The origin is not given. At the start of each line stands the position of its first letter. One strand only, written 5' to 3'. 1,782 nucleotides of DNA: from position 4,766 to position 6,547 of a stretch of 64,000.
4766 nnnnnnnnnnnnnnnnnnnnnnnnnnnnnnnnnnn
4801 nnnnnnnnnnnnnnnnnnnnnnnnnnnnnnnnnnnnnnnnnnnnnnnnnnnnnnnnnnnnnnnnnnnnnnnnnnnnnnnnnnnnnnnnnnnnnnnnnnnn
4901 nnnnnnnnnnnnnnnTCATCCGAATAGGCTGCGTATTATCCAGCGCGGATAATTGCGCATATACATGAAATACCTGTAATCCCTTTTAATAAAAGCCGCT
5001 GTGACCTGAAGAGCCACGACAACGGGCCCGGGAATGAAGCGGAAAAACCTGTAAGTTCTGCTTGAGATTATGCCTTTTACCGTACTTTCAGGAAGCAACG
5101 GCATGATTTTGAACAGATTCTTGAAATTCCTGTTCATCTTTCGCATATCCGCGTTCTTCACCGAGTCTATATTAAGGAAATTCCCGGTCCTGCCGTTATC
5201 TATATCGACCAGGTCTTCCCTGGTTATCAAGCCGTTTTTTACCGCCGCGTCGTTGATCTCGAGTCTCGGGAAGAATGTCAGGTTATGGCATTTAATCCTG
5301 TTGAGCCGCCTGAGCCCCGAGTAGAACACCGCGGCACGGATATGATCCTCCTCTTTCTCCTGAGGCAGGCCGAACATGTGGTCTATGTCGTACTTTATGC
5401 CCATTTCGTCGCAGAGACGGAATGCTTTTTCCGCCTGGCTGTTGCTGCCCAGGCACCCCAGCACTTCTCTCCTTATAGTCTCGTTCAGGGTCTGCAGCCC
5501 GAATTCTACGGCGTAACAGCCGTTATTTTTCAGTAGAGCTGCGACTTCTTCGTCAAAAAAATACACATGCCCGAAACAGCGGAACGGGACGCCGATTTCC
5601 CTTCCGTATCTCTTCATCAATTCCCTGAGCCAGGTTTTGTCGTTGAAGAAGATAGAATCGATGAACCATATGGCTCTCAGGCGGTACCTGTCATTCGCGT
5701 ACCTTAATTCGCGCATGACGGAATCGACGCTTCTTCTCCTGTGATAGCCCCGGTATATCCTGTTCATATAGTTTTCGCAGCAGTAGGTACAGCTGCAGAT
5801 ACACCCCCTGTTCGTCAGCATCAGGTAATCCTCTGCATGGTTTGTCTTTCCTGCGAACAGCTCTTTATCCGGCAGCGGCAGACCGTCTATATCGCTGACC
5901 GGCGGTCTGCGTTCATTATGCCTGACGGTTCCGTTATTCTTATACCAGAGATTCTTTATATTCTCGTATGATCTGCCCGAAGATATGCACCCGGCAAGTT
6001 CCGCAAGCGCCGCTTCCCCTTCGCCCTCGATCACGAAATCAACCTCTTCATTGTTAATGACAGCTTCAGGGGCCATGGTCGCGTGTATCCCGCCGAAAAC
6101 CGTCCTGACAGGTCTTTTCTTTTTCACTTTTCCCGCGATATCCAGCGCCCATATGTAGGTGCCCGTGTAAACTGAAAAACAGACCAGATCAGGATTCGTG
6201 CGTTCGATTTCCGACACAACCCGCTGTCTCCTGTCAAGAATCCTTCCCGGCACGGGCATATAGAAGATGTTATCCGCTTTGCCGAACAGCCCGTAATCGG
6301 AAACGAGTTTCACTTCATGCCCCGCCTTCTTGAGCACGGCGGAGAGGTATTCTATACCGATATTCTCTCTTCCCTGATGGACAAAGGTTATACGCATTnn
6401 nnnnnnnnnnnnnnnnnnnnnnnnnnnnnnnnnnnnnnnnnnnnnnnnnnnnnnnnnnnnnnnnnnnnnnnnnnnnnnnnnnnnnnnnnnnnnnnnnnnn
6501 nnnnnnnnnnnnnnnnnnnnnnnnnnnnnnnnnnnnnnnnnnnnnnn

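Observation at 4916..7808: B12-rSAM genes occur as tightly coupled tandem pairs of different subfamilies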

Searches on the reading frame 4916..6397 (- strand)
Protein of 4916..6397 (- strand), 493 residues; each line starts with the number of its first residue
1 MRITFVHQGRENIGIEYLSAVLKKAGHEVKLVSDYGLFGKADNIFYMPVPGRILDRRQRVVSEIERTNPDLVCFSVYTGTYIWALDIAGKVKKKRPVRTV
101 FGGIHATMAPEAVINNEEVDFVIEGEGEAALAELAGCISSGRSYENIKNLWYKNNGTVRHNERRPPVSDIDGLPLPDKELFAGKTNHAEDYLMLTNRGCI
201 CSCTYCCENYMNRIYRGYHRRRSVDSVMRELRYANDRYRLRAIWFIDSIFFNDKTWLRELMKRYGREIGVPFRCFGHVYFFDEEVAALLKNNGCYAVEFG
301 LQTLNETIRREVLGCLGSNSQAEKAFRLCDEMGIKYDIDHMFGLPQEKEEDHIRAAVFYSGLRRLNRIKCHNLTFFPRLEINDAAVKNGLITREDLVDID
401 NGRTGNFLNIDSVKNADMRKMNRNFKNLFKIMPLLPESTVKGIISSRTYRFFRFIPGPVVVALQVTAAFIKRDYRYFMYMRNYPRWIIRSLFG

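Call 4: search_protein_families(library=pfam, proteins=[window:4916-6397:-], max_evalue=0.01)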
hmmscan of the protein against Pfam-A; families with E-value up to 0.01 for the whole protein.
window:4916-6397:- (493 aa): 2 families
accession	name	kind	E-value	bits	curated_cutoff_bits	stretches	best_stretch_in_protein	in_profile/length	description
PF02310.24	B12-binding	-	2.1e-20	73.2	32.1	1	12-135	14-121/121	B12 binding domain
PF04055.27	Radical_SAM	-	1.3e-11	45.3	29.5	1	195-353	3-160/166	Radical SAM superfamily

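Call 11: find_encoding_contigs(protein=window:4916-6397:-, flank=10000, max_places=6)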
Protein window:4916-6397:- (493 aa): 1 contig read that carries it; 1 place shown.
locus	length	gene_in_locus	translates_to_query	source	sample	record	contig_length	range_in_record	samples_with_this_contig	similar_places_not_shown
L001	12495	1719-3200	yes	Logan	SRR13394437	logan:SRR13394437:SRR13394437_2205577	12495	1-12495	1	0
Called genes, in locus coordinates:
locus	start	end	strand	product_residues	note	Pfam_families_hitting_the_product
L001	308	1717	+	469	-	PF02310:B12-binding, PF04055:Radical_SAM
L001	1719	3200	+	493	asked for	PF02310:B12-binding, PF04055:Radical_SAM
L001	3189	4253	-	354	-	-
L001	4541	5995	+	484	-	PF02310:B12-binding, PF04055:Radical_SAM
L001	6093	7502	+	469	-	-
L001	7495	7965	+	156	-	-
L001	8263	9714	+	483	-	PF04055:Radical_SAM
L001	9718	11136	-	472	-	PF02310:B12-binding, PF04055:Radical_SAM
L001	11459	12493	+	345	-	?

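Call 12: find_homologous_proteins(query=window:4916-6397:-, max_evalue=1e-20)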
Query window:4916-6397:- (493 aa): 401 proteins with E <= 1e-20 among 8000 candidates; the best 120 are listed.
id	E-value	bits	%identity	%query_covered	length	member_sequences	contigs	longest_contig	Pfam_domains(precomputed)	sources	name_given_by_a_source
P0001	4.3e-192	657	58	100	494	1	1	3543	PF04055.28,PF02310.25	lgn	-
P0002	1.6e-190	652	55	100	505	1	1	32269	PF04055.28,PF02310.25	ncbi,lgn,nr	ncbi:MAG: B12-binding domain-containing radical SAM protein [Endomicrobiales bacterium]|nr:B12-bindi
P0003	3.0e-175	602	52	99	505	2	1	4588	PF04055.28,PF02310.25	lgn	-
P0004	3.7e-175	601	53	100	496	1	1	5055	PF04055.28,PF02310.25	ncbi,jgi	-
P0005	1.2e-173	596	55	100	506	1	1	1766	PF04055.28,PF02310.25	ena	-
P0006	5.2e-173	594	51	100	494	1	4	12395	PF04055.28,PF02310.25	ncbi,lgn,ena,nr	ncbi:MAG: cobalamin-dependent protein [Candidatus Omnitrophica bacterium]|nr:cobalamin-dependent pro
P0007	1.5e-172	593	52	100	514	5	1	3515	PF04055.28,PF02310.25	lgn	-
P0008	7.3e-172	590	52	100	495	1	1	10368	PF04055.28,PF02310.25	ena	-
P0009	1.3e-171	590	51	100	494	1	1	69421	PF04055.28,PF02310.25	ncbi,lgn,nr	ncbi:MAG: cobalamin-dependent protein [Elusimicrobia bacterium]|nr:cobalamin-dependent protein [Elus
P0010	1.7e-170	586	52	97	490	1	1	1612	PF04055.28,PF02310.25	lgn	-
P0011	1.8e-170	586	52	99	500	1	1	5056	PF04055.28,PF19864.6,PF02310.25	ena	-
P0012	1.8e-170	586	51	98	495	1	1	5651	PF04055.28,PF02310.25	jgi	jgi:anaerobic magnesium-protoporphyrin IX monomethyl ester cyclase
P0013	4.7e-170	585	52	100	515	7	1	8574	PF04055.28,PF02310.25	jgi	-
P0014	4.5e-168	578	53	100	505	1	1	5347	PF04055.28,PF02310.25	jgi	-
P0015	9.2e-168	577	51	97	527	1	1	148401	PF04055.28,PF02310.25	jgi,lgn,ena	-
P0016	3.2e-167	575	53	96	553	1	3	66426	PF04055.28,PF02310.25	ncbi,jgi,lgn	jgi:radical SAM superfamily enzyme YgiQ (UPF0313 family)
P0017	6.7e-167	574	52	96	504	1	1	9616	PF04055.28,PF02310.25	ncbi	-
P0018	9.7e-167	574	52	100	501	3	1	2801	PF04055.28,PF02310.25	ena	-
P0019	1.0e-166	574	49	100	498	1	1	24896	PF04055.28,PF02310.25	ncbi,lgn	-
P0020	1.4e-166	573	50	100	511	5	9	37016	PF04055.28,PF02310.25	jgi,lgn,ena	-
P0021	1.9e-166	573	50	100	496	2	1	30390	PF04055.28,PF02310.25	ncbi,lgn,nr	ncbi:MAG: cobalamin-dependent protein [Candidatus Omnitrophica bacterium]|nr:cobalamin-dependent pro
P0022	2.3e-166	572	50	100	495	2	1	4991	PF04055.28,PF02310.25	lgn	-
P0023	4.1e-166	572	51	100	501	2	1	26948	PF04055.28,PF02310.25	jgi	-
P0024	5.6e-166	571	52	99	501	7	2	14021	PF04055.28,PF02310.25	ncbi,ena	-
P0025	6.0e-166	571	51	96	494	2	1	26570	PF04055.28,PF02310.25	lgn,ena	-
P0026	1.3e-165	570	53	96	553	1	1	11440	PF04055.28,PF02310.25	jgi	jgi:anaerobic magnesium-protoporphyrin IX monomethyl ester cyclase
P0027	1.5e-165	570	50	99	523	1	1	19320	PF04055.28,PF02310.25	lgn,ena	-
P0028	9.2e-165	567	50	100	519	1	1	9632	PF04055.28,PF02310.25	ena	-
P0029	1.2e-164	567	48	100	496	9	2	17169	PF04055.28,PF02310.25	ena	-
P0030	8.5e-164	564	49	99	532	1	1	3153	PF04055.28,PF02310.25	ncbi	-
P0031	1.3e-163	563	49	100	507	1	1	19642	PF04055.28,PF02310.25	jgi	jgi:anaerobic magnesium-protoporphyrin IX monomethyl ester cyclase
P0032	3.3e-163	562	50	98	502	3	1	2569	PF04055.28,PF02310.25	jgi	-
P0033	3.4e-163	562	49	98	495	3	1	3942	PF04055.28,PF02310.25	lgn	-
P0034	1.2e-162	560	49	100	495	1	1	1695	PF04055.28,PF02310.25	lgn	-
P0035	1.1e-161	557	51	96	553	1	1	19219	PF04055.28,PF02310.25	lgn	-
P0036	1.6e-161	556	49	100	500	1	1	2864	PF04055.28,PF02310.25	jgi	-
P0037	2.7e-161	556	50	99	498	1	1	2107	PF04055.28,PF02310.25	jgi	jgi:radical SAM superfamily enzyme YgiQ (UPF0313 family)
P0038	3.2e-161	555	50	100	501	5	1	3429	PF04055.28,PF02310.25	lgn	-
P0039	1.1e-160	554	47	100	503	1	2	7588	PF04055.28,PF02310.25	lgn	-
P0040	1.2e-160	553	53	91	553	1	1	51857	PF04055.28,PF02310.25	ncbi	-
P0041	1.5e-160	553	47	98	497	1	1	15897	PF04055.28,PF02310.25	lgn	-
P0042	3.4e-160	552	51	100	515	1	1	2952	PF04055.28,PF02310.25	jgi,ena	jgi:hypothetical protein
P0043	4.9e-160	551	47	100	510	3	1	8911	PF04055.28,PF02310.25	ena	-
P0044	1.6e-159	550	50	100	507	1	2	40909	PF04055.28,PF02310.25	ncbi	-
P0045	2.2e-159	549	49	100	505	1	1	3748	PF04055.28,PF02310.25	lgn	-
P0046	7.8e-159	548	47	99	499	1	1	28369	PF04055.28,PF02310.25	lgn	-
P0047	2.1e-158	546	49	98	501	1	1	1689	PF04055.28,PF02310.25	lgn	-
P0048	2.1e-158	546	48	99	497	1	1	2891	PF04055.28,PF02310.25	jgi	jgi:anaerobic magnesium-protoporphyrin IX monomethyl ester cyclase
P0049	2.6e-158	546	48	100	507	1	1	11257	PF04055.28,PF02310.25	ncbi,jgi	-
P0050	4.4e-158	545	50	100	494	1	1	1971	PF04055.28,PF02310.25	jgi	jgi:radical SAM superfamily enzyme YgiQ (UPF0313 family)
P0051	1.1e-157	544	48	100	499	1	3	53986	PF04055.28,PF02310.25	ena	-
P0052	2.1e-157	543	47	100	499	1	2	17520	PF04055.28,PF02310.25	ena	-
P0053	2.5e-157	543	50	95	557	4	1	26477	PF04055.28,PF02310.25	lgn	-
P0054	3.4e-157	542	50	98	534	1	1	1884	PF04055.28,PF02310.25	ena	-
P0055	4.7e-157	542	47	98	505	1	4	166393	PF04055.28,PF02310.25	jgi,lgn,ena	jgi:radical SAM superfamily enzyme YgiQ (UPF0313 family)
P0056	4.9e-157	542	48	99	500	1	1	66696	PF04055.28,PF02310.25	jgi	-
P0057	1.4e-156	540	48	98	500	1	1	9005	PF04055.28,PF02310.25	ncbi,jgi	jgi:tRNA A37 methylthiotransferase MiaB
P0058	1.7e-156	540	45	100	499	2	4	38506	PF04055.28,PF02310.25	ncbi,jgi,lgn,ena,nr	ncbi:MAG: B12-binding domain-containing radical SAM protein [Candidatus Omnitrophica bacterium]|nr:B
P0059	1.7e-156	540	48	98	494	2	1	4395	PF04055.28,PF02310.25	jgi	jgi:radical SAM superfamily enzyme YgiQ (UPF0313 family)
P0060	7.5e-156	538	48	100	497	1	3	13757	PF04055.28,PF02310.25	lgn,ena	-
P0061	3.1e-155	536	50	100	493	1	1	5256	PF04055.28,PF02310.25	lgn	-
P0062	7.1e-155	534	50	98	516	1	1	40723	PF04055.28,PF02310.25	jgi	jgi:anaerobic magnesium-protoporphyrin IX monomethyl ester cyclase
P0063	7.5e-155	534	48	100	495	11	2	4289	PF04055.28,PF02310.25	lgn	-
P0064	1.0e-154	534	46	100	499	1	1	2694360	PF04055.28,PF02310.25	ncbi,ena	-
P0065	2.4e-154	533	47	98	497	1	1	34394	PF04055.28,PF02310.25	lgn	-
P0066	4.3e-154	532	46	100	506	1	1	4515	PF04055.28,PF02310.25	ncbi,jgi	jgi:radical SAM superfamily enzyme YgiQ (UPF0313 family)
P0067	5.3e-154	532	47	96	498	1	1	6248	PF04055.28,PF02310.25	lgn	-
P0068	6.1e-154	531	46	100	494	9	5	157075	PF04055.28,PF02310.25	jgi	-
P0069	2.0e-153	530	47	100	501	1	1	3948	PF04055.28,PF02310.25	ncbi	-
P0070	2.8e-153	529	46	100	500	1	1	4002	PF04055.28,PF02310.25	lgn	-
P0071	5.4e-153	528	47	100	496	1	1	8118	PF04055.28,PF02310.25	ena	-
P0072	5.4e-153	528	46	98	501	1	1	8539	PF04055.28,PF02310.25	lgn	-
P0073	2.0e-152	526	47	100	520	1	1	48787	PF04055.28,PF02310.25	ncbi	ncbi:MAG: radical SAM protein [Candidatus Omnitrophota bacterium]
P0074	2.9e-152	526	49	98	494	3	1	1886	PF04055.28,PF02310.25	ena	-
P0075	3.0e-152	526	50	98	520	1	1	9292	PF04055.28,PF02310.25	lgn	-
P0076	3.8e-152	525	50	98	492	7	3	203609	PF04055.28,PF02310.25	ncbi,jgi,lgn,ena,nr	ncbi:MAG TPA: radical SAM protein [bacterium]|nr:radical SAM protein [bacterium]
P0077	4.9e-152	525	47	100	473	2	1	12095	PF04055.28,PF02310.25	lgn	-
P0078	1.3e-151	524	48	100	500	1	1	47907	PF04055.28,PF02310.25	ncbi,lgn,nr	ncbi:MAG: B12-binding domain-containing radical SAM protein [Candidatus Omnitrophica bacterium]|nr:B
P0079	1.7e-151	523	46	100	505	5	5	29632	PF04055.28,PF02310.25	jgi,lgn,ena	jgi:radical SAM superfamily enzyme YgiQ (UPF0313 family)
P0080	5.0e-151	522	49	98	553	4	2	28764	PF04055.28,PF02310.25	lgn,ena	-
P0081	1.1e-150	521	47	98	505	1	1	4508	PF04055.28,PF02310.25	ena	-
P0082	1.4e-150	520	45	100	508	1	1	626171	PF04055.28,PF02310.25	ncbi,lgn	ncbi:MAG: cobalamin-dependent protein [Thermodesulfobacteriota bacterium]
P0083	5.0e-150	518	50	97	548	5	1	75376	PF04055.28,PF02310.25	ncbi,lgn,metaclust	metaclust:\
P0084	6.6e-150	518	46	99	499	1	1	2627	PF04055.28,PF02310.25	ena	-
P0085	9.1e-150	518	47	100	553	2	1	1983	PF04055.28,PF02310.25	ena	-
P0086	1.1e-148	514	47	100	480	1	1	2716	PF04055.28,PF02310.25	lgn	-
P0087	1.7e-148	513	48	98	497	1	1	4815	PF04055.28,PF02310.25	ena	-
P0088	2.7e-148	513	47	98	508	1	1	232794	PF04055.28,PF02310.25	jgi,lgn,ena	-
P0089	3.9e-148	512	48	98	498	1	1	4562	PF04055.28,PF02310.25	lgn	-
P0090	8.6e-148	511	47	100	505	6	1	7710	PF04055.28,PF02310.25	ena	-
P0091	4.1e-147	509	48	98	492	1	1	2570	PF04055.28,PF02310.25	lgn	-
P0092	5.1e-147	509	46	98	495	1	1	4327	PF04055.28,PF02310.25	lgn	-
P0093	1.8e-146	507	46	99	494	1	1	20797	PF04055.28,PF02310.25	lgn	-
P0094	2.3e-146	506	46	98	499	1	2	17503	PF04055.28,PF02310.25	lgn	-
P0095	1.1e-145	504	46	98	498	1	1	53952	PF04055.28,PF02310.25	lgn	-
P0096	2.8e-145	503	46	100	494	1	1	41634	PF04055.28,PF02310.25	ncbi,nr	ncbi:MAG: radical SAM protein [Candidatus Tantalella remota]|nr:radical SAM protein [Candidatus Tant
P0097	3.6e-145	502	47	99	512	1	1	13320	PF04055.28,PF02310.25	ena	-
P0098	9.1e-145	501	45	100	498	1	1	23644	PF04055.28,PF02310.25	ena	-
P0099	1.2e-144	501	46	98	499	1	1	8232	PF04055.28,PF02310.25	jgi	-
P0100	7.8e-144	498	45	98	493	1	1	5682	PF04055.28,PF02310.25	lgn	-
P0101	9.4e-144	498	45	100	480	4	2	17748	PF04055.28,PF02310.25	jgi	-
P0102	2.7e-143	496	45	98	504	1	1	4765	PF04055.28,PF02310.25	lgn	-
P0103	1.5e-142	494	46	96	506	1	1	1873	PF04055.28,PF02310.25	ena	-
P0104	1.6e-142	494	45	98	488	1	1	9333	PF04055.28,PF02310.25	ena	-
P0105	3.8e-142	492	46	99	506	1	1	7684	PF04055.28,PF02310.25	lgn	-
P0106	1.9e-141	490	44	100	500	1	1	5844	PF04055.28,PF02310.25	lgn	-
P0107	2.3e-141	490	44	100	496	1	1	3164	PF04055.28,PF02310.25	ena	-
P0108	3.4e-141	489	43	100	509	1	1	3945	PF04055.28,PF02310.25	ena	-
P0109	4.1e-141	489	44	100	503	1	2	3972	PF04055.28,PF02310.25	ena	-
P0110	5.9e-141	489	45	98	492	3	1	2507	PF04055.28,PF02310.25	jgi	-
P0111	2.2e-140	487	45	100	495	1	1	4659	PF04055.28,PF02310.25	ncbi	-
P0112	2.6e-140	486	45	100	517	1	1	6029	PF04055.28,PF02310.25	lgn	-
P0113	5.6e-140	485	44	98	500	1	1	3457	PF04055.28,PF02310.25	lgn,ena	-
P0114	2.9e-139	483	45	99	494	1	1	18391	PF04055.28,PF02310.25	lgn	-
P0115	1.1e-138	481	46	98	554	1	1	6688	PF04055.28,PF02310.25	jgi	jgi:radical SAM superfamily enzyme YgiQ (UPF0313 family)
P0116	6.1e-138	479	46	97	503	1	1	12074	PF04055.28,PF02310.25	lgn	-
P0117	7.3e-138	478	43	98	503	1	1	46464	PF04055.28,PF02310.25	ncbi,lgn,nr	ncbi:MAG: radical SAM protein [Candidatus Omnitrophica bacterium]|nr:radical SAM protein [Candidatus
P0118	8.3e-138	478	43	98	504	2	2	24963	PF04055.28,PF02310.25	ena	-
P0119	8.8e-138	478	45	100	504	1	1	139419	PF04055.28,PF02310.25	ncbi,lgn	-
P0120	8.1e-137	475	43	98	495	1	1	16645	PF04055.28,PF02310.25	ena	-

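Call 14: find_related_loci(query=A1, collection=genome_contigs, flank=10000)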
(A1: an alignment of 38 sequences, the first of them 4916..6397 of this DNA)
Query A1 (493 aa) in genome_contigs; peptide patterns used: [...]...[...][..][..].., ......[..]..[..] (x = any residue, [..] = any of these).
226 stretches matched a pattern; 174 encode a relative of the query (tblastn E <= 1e-3); the best 80 are kept; 80 distinct loci.
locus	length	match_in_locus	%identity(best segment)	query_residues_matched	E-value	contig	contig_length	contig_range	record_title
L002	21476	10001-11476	55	1-492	2e-178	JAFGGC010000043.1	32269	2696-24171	MAG: Endomicrobiales bacterium isolate Zod_Metabat.1366 k87_14808647, whole genome shotgun sequence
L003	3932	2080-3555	52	1-491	0e+0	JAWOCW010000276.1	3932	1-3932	MAG: Desulfosudaceae bacterium isolate BLK5-1.bin.8 k191_1557471, whole genome shotgun sequence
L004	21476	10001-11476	51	1-492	1e-175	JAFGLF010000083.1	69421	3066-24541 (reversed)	MAG: Elusimicrobia bacterium isolate Zod_Metabat.39 k87_13572021, whole genome shotgun sequence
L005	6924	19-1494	52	1-491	7e-177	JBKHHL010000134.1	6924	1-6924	MAG: Desulfosudaceae bacterium isolate D1M07_14 NODE_10005_length_6924_cov_9.077449, whole genome shotgun sequence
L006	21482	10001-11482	50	1-492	3e-174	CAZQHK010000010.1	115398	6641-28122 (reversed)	MAG TPA_asm: uncultured bacterium isolate SRP308112_co1_304 genome assembly, contig: NODE_79_length_115398_cov_30.284430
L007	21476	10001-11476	52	1-493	9e-173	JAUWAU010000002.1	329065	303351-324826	MAG: Armatimonadota bacterium isolate CSMAG_1302 CSMAG_1302_k141_1545047_length_329065_cov_29.1820, whole genome shotgun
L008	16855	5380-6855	49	1-491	3e-171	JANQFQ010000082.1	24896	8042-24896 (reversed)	MAG: Desulfobacterales bacterium isolate PL23a_bin.99 k99_734139, whole genome shotgun sequence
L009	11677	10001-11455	50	1-484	4e-167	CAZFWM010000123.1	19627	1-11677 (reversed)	MAG TPA_asm: uncultured Thermodesulfobacteriota bacterium isolate SRP077602_co7_231 genome assembly, contig: NODE_13753_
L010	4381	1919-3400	50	1-493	8e-171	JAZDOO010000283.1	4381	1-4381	MAG: Pseudomonadota bacterium isolate MEGAHIT-group-0.780 k141_13188974, whole genome shotgun sequence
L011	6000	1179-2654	48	1-491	2e-163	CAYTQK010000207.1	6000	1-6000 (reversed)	MAG TPA_asm: uncultured Desulfobacterales bacterium isolate SRP252850_co1_236 genome assembly, contig: NODE_24880_length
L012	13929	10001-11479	45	1-492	8e-162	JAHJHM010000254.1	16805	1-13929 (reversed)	MAG: Candidatus Omnitrophota bacterium isolate Modern_marine_planktonic.mb.3 Modern_marine_plank.mb.3_k141_312396, whole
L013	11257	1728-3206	48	1-491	2e-161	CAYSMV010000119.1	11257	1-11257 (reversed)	MAG TPA_asm: uncultured Desulfobacterales bacterium isolate SRP067234_co1_226 genome assembly, contig: k99_705380, whole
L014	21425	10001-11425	53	1-473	5e-160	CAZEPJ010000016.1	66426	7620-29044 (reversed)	MAG TPA_asm: uncultured Desulfarculaceae bacterium isolate binchicken_co107_236 genome assembly, contig: NODE_1049_lengt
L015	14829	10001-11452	49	1-483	1e-159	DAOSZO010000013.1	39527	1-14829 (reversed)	MAG TPA_asm: Smithella sp. isolate AMR_MDS_2057 NODE_823_length_39527_cov_6.236471, whole genome shotgun sequence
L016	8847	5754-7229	48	1-491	2e-159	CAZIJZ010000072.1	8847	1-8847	MAG TPA_asm: uncultured Smithella sp. isolate SRP294416_co1_273 genome assembly, contig: NODE_18018_length_8847_cov_15.0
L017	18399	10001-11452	51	1-483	1e-159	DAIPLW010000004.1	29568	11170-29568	MAG TPA_asm: bacterium isolate CTOTU29523 NODE_994_length_29568_cov_6.465524, whole genome shotgun sequence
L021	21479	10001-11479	46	1-491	4e-158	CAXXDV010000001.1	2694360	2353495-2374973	MAG: Desulfosudaceae bacterium isolate 2fa5082e-9599-4a38-b238-f5dfa6a28bc4 genome assembly, contig: contig_1, whole gen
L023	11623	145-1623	48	1-491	2e-157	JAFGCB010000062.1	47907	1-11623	MAG: Candidatus Omnitrophota bacterium isolate Zod_Metabat.1076 k87_10266499, whole genome shotgun sequence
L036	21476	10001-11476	45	1-491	1e-135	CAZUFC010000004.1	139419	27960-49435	MAG TPA_asm: uncultured bacterium isolate SRP141376_co4_129 genome assembly, contig: NODE_129_length_139419_cov_8.000029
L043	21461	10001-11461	41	1-483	6e-122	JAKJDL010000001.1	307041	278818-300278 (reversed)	MAG: Candidatus Omnitrophota bacterium isolate UR.bin134 NODE_1_length_307041_cov_4.371089, whole genome shotgun sequenc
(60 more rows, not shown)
